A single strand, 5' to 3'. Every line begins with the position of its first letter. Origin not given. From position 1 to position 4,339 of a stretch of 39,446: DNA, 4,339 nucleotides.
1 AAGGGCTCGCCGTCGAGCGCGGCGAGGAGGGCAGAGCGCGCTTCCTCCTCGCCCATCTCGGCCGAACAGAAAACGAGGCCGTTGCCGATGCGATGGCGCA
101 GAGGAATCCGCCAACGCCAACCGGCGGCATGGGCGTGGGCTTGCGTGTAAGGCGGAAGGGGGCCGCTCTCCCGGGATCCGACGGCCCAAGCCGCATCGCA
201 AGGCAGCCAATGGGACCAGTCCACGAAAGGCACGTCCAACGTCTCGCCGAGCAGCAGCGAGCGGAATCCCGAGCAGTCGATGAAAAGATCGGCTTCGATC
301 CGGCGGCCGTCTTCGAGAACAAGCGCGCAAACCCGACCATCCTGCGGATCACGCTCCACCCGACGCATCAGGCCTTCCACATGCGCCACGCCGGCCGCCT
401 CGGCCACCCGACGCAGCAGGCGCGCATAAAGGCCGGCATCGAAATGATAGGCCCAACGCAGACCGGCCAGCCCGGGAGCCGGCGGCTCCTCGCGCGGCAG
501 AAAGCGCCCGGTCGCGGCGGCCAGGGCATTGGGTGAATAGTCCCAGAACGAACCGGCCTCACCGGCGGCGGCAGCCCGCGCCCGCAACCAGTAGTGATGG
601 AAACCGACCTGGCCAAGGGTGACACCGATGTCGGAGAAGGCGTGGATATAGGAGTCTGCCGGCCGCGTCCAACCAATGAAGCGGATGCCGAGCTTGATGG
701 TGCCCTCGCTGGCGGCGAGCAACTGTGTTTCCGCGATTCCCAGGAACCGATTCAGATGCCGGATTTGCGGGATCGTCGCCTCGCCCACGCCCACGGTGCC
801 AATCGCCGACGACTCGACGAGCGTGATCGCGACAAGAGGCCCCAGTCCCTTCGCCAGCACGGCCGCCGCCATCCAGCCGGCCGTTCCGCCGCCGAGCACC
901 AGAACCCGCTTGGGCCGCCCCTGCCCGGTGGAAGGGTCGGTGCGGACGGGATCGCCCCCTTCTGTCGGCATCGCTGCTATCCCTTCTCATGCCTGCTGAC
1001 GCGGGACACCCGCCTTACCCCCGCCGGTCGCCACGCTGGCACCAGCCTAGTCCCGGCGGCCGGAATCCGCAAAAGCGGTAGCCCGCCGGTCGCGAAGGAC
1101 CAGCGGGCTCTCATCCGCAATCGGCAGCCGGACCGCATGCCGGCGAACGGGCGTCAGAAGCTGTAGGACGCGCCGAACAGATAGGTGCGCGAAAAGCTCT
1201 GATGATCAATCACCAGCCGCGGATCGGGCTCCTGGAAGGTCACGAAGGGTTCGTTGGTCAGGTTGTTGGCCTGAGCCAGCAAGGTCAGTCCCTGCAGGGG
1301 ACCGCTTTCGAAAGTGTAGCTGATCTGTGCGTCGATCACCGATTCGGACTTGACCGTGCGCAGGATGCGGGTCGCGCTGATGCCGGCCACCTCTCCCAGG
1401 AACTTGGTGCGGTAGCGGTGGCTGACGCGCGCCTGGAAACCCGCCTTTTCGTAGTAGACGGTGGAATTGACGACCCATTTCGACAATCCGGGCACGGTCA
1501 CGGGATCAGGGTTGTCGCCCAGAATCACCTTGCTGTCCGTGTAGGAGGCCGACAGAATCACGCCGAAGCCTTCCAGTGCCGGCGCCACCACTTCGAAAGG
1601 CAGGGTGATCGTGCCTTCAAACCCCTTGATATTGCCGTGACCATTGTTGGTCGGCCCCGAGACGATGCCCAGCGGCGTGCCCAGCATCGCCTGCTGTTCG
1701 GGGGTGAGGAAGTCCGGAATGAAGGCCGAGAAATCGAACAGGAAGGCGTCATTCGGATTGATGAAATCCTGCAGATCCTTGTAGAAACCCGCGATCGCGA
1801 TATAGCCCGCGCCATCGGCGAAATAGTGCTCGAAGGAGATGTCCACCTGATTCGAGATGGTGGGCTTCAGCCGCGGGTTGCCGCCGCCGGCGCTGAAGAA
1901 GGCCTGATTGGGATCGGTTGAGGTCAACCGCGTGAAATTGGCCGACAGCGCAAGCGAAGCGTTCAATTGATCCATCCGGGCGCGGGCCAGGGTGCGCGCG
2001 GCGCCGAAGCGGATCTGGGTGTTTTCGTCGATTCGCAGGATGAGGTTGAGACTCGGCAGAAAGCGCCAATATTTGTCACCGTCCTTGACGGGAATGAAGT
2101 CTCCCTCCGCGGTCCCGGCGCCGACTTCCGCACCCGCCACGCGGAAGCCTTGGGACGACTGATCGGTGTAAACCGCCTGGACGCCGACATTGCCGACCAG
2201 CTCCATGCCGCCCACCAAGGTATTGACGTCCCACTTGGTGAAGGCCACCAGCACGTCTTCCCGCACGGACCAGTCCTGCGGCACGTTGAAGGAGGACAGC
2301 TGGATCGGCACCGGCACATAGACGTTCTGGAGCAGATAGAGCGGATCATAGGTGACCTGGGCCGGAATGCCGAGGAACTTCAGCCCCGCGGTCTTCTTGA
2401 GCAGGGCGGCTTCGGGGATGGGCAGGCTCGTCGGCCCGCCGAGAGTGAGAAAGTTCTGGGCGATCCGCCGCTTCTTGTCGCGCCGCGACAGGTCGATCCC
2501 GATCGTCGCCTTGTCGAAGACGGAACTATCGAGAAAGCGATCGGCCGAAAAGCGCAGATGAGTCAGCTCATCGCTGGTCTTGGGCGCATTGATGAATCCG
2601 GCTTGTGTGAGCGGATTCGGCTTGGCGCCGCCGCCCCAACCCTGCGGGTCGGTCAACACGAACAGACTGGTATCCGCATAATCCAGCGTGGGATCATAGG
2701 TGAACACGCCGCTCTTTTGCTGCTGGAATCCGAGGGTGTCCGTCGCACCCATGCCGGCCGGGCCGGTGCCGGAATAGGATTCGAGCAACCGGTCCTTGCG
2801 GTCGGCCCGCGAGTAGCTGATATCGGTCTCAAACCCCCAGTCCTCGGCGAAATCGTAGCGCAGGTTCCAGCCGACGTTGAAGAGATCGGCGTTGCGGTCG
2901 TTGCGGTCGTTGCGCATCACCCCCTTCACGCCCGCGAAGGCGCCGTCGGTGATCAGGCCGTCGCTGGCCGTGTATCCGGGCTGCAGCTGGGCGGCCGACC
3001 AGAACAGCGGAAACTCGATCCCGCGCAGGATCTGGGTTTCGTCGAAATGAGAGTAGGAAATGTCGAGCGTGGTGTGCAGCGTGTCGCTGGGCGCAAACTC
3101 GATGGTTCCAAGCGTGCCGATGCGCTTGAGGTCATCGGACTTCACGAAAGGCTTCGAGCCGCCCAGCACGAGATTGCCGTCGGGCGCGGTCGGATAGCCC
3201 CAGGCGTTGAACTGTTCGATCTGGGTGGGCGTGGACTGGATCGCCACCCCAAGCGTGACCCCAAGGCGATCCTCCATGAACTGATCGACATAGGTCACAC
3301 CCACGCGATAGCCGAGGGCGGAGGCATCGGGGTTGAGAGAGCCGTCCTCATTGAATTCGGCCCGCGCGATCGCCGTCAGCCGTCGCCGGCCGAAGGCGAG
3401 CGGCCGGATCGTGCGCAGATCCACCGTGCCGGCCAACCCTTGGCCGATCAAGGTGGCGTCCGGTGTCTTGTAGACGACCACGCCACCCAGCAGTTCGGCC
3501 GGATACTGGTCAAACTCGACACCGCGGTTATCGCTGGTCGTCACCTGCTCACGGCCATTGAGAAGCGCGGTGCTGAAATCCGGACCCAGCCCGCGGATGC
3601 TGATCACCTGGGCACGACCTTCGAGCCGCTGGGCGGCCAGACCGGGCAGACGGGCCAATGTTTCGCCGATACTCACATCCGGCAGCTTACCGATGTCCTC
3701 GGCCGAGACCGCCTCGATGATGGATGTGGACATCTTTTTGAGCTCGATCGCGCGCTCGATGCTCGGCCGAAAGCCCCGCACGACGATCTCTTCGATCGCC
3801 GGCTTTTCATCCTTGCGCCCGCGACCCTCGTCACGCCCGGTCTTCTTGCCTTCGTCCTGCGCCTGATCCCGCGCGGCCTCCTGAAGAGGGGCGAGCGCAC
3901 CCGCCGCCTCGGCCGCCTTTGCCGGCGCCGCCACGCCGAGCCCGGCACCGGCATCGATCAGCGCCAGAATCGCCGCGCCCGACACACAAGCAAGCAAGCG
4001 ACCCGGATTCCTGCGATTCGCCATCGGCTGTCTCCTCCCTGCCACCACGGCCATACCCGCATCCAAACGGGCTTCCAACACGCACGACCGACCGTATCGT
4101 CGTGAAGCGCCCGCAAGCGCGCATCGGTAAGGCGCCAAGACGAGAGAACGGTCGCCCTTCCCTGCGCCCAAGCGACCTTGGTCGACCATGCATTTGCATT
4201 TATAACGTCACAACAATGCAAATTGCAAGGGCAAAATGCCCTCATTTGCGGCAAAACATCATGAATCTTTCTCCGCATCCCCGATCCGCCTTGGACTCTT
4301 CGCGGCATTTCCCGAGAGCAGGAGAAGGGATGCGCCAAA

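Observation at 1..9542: Two catalytically intact-looking flavin-dependent halogenase paralogues embedded in a sugar-uptake locus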

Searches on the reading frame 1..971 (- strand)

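Call 8: search_protein_families(library=pfam, proteins=[window:1-971:-])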
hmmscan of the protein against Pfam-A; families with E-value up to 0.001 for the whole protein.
window:1-971:- (323 aa): 3 families
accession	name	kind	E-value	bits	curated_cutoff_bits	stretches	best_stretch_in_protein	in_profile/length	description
PF04820.20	Trp_halogenase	-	4.5e-115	385.6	21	1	22-322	1-299/458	Tryptophan halogenase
PF07992.20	Pyr_redox_2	-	6.5e-05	22.9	26.1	0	22-58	2-32/291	Pyridine nucleotide-disulphide oxidoreductase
PF01266.30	DAO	-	0.00013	22.1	27.9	1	22-245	1-213/353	FAD dependent oxidoreductase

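Call 18: search_solved_structures(query=window:1-971:-, show_alignments=0)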
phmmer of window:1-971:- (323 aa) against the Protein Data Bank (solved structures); distinct sequences matched with E-value up to 0.001: 31.
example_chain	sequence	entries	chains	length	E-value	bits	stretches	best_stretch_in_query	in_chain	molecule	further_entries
9luq_A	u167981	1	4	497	3e-91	309.4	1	21-322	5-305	Tryptophan halogenase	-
6frl_A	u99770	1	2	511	5.7e-90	305.2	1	19-323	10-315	Tryptophan halogenase superfamily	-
6y1w_A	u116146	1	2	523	2.4e-84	286.7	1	13-319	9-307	Putative tryptophan halogenase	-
6ul2_A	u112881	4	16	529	5.8e-57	196.6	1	19-311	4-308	Tryptophan 6-halogenase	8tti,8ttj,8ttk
9lmg_A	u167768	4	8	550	2.6e-54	187.9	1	21-312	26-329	LooH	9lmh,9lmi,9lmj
5hy5_A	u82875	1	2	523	7.2e-54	186.5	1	19-315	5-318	Tryptophan 6-halogenase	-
4z44_A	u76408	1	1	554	4.9e-52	180.5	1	21-313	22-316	Flavin-dependent tryptophan halogenase PrnA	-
2apg_A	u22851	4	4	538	6.3e-52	180.1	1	21-313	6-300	tryptophan halogenase PrnA | tryptophan halogenase, PrnA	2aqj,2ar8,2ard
4z43_A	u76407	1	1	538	6.3e-52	180.1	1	21-313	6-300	Flavin-dependent tryptophan halogenase PrnA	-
2jkc_A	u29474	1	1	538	6.3e-52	180.1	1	21-313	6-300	Flavin-dependent tryptophan halogenase PrnA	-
8fov_A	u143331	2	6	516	7.2e-51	176.6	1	21-317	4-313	Tryptophan 5-halogenase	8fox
6nsd_A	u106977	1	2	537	4.5e-50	174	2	15-142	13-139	Tryptophan halogenase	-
6ib5_A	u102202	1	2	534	1.1e-47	166.2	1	15-314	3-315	Tryptophan 6-halogenase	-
6h43_A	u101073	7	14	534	2e-47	165.3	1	15-314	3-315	Tryptophan 6-halogenase Thal | Tryptophan 6-halogenase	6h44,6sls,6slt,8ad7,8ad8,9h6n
7aqu_A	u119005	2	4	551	4e-47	164.3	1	18-314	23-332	Tryptophan 6-halogenase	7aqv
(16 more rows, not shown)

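Call 85: search_protein_families(library=ncbifam, proteins=[window:1-971:-])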
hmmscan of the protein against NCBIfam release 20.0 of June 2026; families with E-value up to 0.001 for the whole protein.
window:1-971:- (323 aa): 1 family
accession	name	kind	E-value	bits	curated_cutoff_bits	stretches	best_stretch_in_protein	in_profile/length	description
NF049967.1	QhpG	equivalog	5.8e-09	35.4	240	1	184-318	89-212/423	flavin-dependent monooxygenase QhpG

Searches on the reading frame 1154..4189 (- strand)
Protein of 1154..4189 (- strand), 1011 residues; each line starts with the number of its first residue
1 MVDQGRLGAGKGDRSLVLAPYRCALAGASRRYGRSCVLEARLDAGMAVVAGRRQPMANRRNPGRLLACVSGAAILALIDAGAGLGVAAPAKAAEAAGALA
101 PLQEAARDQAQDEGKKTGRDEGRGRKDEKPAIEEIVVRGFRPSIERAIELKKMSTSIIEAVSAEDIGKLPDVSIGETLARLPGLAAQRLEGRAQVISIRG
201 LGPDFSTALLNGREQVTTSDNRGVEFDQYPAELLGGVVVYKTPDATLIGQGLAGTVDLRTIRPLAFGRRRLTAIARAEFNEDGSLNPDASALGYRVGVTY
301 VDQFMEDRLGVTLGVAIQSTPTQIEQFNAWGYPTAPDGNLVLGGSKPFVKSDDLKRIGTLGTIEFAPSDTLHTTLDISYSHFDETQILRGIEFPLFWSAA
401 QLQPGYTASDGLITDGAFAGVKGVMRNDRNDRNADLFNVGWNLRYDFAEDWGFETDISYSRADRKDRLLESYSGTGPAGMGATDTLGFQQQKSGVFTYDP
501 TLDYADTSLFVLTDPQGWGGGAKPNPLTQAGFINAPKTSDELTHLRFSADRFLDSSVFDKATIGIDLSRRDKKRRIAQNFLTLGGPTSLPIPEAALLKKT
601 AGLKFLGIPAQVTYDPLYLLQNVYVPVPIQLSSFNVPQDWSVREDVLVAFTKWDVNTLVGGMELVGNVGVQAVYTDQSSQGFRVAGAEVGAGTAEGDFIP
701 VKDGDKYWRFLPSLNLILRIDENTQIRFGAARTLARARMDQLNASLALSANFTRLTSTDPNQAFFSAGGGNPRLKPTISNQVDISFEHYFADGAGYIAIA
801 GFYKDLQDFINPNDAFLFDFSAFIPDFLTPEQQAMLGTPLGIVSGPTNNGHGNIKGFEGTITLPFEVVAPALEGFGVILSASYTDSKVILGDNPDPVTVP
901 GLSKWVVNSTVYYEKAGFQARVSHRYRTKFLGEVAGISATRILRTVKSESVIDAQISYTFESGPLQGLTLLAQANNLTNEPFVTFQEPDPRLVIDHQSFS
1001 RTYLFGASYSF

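Call 8: search_protein_families(library=pfam, proteins=[window:1154-4189:-])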
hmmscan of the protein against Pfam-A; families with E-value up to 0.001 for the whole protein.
window:1154-4189:- (1011 aa): 3 families
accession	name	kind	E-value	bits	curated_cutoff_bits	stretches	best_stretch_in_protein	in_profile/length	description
PF00593.30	TonB_dep_Rec_b-barrel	-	4.6e-27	96.4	27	1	410-977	36-436/436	TonB dependent receptor-like, beta-barrel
PF07715.20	Plug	-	2.3e-15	57.5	23.9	1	153-255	4-106/107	TonB-dependent Receptor Plug Domain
PF14905.12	OMP_b-brl_3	-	1.6e-06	27.9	27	1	705-788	154-227/408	Outer membrane protein beta-barrel family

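Call 85: search_protein_families(library=ncbifam, proteins=[window:1154-4024:-])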
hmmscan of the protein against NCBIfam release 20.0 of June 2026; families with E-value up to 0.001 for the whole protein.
window:1154-4024:- (956 aa): 3 families
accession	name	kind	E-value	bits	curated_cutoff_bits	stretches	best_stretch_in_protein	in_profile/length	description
TIGR01782.1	TonB-Xanth-Caul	subfamily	2.3e-162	542.3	310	1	78-956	2-868/868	TonB-dependent receptor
TIGR01785.1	TonB-hemin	subfamily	1.3e-11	43.7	316.85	1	103-208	22-131/677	TonB-dependent heme/hemoglobin receptor family protein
TIGR01783.1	TonB-siderophor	subfamily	6.4e-07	28.4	223.5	1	103-218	6-122/649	TonB-dependent siderophore receptor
